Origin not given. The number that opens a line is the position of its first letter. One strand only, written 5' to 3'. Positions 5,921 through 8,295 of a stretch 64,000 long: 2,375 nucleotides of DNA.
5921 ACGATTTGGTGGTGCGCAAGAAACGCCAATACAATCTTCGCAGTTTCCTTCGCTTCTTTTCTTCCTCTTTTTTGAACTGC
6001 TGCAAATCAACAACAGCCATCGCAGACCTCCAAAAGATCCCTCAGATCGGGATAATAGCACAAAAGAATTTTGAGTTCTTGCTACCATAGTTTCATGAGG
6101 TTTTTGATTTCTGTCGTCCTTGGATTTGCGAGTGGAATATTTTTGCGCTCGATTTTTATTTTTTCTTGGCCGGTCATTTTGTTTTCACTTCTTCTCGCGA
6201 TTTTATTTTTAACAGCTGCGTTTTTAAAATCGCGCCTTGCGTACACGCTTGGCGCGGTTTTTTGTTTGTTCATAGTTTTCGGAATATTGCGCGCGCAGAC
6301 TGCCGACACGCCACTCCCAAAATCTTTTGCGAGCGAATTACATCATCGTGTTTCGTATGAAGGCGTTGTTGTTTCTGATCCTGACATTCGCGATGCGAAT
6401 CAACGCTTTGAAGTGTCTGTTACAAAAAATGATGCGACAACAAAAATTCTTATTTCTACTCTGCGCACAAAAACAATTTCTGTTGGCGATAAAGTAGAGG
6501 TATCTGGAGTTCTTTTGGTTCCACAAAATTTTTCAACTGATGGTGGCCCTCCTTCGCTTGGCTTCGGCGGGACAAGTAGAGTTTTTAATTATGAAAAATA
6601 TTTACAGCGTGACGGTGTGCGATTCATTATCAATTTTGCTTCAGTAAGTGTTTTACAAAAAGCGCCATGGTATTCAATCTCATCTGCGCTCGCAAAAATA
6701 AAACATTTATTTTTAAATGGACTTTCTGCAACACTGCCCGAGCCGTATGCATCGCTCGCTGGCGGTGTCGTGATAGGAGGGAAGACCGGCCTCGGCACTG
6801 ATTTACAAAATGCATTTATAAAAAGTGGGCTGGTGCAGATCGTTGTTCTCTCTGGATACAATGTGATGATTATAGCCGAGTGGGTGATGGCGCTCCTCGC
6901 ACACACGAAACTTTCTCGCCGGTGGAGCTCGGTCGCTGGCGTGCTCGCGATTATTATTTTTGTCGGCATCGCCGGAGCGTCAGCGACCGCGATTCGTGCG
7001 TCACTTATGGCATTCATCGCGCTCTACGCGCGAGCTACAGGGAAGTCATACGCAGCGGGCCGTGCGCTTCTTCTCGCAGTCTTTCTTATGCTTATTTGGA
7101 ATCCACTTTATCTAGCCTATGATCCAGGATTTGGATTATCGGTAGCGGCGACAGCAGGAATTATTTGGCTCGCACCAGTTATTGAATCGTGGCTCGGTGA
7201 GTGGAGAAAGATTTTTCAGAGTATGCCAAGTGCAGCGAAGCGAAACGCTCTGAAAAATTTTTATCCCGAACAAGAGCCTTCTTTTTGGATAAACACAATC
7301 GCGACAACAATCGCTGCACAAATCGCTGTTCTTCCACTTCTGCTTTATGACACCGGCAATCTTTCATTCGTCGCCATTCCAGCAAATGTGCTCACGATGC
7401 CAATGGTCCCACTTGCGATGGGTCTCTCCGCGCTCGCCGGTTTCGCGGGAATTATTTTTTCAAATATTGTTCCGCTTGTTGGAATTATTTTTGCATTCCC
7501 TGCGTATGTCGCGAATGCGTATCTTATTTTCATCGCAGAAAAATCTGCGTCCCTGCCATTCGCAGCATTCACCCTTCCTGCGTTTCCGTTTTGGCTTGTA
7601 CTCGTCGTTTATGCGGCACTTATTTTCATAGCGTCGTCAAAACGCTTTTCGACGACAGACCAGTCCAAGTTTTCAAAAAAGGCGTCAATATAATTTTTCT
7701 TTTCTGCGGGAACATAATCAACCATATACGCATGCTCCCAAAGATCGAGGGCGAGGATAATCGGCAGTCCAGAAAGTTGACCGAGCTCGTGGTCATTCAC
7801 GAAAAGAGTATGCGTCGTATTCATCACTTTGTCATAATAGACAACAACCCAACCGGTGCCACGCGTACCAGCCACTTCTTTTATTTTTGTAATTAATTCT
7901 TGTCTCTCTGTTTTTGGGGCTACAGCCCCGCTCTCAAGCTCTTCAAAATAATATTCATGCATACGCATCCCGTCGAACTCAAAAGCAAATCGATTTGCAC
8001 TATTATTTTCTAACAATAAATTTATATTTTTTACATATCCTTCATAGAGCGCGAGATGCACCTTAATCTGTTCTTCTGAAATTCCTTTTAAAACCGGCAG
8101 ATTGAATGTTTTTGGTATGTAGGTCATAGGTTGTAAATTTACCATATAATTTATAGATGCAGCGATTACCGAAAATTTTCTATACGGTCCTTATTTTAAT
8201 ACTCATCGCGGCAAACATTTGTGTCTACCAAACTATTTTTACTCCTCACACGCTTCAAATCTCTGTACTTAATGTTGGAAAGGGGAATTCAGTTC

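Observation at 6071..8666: ComEC split from an apparently degenerate metallo-beta-lactamase domain by a convergent sod gene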

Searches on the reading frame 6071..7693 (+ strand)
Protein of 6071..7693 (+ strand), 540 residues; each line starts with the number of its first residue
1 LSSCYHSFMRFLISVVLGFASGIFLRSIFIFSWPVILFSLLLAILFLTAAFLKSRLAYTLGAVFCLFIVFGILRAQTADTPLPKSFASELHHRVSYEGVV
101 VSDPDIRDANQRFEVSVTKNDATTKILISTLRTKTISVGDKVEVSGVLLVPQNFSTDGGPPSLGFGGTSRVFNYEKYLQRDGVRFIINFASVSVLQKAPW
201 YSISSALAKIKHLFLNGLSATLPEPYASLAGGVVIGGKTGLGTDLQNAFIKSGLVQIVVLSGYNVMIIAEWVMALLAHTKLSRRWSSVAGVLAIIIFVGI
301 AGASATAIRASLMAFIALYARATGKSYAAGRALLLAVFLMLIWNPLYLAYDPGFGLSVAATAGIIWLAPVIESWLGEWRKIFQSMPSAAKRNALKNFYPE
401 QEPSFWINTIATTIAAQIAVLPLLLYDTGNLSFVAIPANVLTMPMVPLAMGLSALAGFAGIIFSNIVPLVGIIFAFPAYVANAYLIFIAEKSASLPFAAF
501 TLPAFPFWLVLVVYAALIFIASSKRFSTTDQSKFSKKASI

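Call 3: search_protein_families(library=pfam, proteins=[window:6071-7693:+], max_evalue=1)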
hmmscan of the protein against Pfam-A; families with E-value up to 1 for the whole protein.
window:6071-7693:+ (540 aa): 2 families
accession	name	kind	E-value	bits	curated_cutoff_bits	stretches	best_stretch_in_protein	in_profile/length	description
PF03772.21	Competence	-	1.8e-41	142.7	23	1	234-522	2-265/270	Competence protein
PF13567.11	DUF4131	-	8.4e-15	55.3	31.6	1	32-193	4-163/165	Domain of unknown function (DUF4131)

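Call 4: search_protein_families(library=ncbifam, proteins=[window:6071-7693:+], max_evalue=1)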
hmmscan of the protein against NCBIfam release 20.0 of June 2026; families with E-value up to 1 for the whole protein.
window:6071-7693:+ (540 aa): 3 families
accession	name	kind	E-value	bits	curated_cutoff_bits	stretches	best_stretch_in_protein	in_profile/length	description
TIGR00360.1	ComEC_N-term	subfamily_domain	1.1e-16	61.6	36.5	1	255-448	2-166/171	ComEC/Rec2-related protein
TIGR00361.1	ComEC_Rec2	equivalog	1.9e-12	46.1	190.05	1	172-458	83-346/663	DNA internalization-related competence protein ComEC/Rec2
NF045979.1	ComEC_MAG0480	equivalog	5e-06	25.6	150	1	237-371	205-339/461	MAG0480 family ComEC-like protein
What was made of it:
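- Checked: The TIGR00361 full-length ComEC model scores 46 bits against a cut-off of 190 (calls 3, 4).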

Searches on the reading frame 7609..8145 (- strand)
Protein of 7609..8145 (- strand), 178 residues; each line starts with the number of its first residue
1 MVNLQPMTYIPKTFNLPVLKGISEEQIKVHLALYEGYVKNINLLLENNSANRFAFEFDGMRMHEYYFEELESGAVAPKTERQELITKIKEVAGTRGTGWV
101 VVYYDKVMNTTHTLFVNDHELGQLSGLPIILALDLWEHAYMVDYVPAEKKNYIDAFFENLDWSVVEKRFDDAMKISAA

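Call 3: search_protein_families(library=pfam, proteins=[window:7609-8145:-], max_evalue=1)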
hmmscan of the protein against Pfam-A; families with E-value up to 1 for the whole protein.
window:7609-8145:- (178 aa): 1 family
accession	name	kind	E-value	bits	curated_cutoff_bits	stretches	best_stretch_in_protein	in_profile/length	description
PF02777.23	Sod_Fe_C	-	1.3e-15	57.7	20.9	1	87-168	22-102/102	Iron/manganese superoxide dismutases, C-terminal domain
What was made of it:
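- On Fe/Mn superoxide dismutase (gene 7609-8145): Sod_Fe_C 57.7 bits (call 3).
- Checked: sod: 7609-8145 on the minus strand, 178 aa, Sod_Fe_C 57.7 bits (call 3).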

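Call 4: search_protein_families(library=ncbifam, proteins=[window:7609-8145:-], max_evalue=1)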
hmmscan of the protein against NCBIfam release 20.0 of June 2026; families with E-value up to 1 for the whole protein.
window:7609-8145:- (178 aa): 3 families
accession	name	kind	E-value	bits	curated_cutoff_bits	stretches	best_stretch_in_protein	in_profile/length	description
NF041312.1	Superox_dis_Halo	equivalog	5.3e-19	69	300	1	90-174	110-193/196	superoxide dismutase [Mn]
NF008177.0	PRK10925.1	equivalog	5.5e-08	32.9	363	1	96-171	128-204/206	superoxide dismutase [Mn]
NF007832.0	PRK10543.1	equivalog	4e-07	29.7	348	1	130-170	153-192/193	superoxide dismutase [Fe]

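Call 19: search_solved_structures(query=window:7609-8145:-, max_evalue=0.001, show_alignments=2)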
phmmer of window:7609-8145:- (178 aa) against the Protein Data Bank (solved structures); distinct sequences matched with E-value up to 0.001: 148 (the best 60 are shown).
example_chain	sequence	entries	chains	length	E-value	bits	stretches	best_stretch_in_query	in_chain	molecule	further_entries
1coj_A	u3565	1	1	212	3.1e-17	65.9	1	54-175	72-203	PROTEIN (SUPEROXIDE DISMUTASE)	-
1ma1_A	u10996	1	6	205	9.9e-14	54.5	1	93-172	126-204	superoxide dismutase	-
1wb8_A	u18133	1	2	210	8.6e-12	48.2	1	93-170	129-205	SUPEROXIDE DISMUTASE [FE]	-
8bhx_A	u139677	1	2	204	1.7e-11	47.3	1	92-176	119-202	Superoxide dismutase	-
1wb7_A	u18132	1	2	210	1.8e-11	47.2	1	93-170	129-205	SUPEROXIDE DISMUTASE [FE]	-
1b06_A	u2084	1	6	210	3.1e-11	46.4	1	93-170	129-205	PROTEIN (SUPEROXIDE DISMUTASE)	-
1p7g_A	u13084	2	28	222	1.1e-10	44.6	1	93-173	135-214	Superoxide dismutase | Superoxide dismutase [Fe]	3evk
4yip_A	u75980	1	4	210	1.4e-10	44.3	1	94-174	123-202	Superoxide dismutase [Mn/Fe]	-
4ffk_A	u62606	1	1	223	3.8e-10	42.8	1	93-174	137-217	Superoxide dismutase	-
3ak1_A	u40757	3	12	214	4.1e-10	42.8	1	94-174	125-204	Superoxide dismutase [Mn/Fe]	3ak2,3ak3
12ss_A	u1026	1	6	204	3.1e-09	39.9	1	91-168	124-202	Superoxide dismutase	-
3js4_A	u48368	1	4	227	3.3e-09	39.8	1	93-172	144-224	Superoxide dismutase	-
1ar4_A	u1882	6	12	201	5.1e-09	39.2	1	91-172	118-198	SUPEROXIDE DISMUTASE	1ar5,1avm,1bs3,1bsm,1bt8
2gpc_A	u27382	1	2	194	2.5e-08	36.9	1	92-168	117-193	iron superoxide dismutase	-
3esf_A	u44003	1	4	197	4.5e-08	36.1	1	91-169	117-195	Iron-containing superoxide dismutase B2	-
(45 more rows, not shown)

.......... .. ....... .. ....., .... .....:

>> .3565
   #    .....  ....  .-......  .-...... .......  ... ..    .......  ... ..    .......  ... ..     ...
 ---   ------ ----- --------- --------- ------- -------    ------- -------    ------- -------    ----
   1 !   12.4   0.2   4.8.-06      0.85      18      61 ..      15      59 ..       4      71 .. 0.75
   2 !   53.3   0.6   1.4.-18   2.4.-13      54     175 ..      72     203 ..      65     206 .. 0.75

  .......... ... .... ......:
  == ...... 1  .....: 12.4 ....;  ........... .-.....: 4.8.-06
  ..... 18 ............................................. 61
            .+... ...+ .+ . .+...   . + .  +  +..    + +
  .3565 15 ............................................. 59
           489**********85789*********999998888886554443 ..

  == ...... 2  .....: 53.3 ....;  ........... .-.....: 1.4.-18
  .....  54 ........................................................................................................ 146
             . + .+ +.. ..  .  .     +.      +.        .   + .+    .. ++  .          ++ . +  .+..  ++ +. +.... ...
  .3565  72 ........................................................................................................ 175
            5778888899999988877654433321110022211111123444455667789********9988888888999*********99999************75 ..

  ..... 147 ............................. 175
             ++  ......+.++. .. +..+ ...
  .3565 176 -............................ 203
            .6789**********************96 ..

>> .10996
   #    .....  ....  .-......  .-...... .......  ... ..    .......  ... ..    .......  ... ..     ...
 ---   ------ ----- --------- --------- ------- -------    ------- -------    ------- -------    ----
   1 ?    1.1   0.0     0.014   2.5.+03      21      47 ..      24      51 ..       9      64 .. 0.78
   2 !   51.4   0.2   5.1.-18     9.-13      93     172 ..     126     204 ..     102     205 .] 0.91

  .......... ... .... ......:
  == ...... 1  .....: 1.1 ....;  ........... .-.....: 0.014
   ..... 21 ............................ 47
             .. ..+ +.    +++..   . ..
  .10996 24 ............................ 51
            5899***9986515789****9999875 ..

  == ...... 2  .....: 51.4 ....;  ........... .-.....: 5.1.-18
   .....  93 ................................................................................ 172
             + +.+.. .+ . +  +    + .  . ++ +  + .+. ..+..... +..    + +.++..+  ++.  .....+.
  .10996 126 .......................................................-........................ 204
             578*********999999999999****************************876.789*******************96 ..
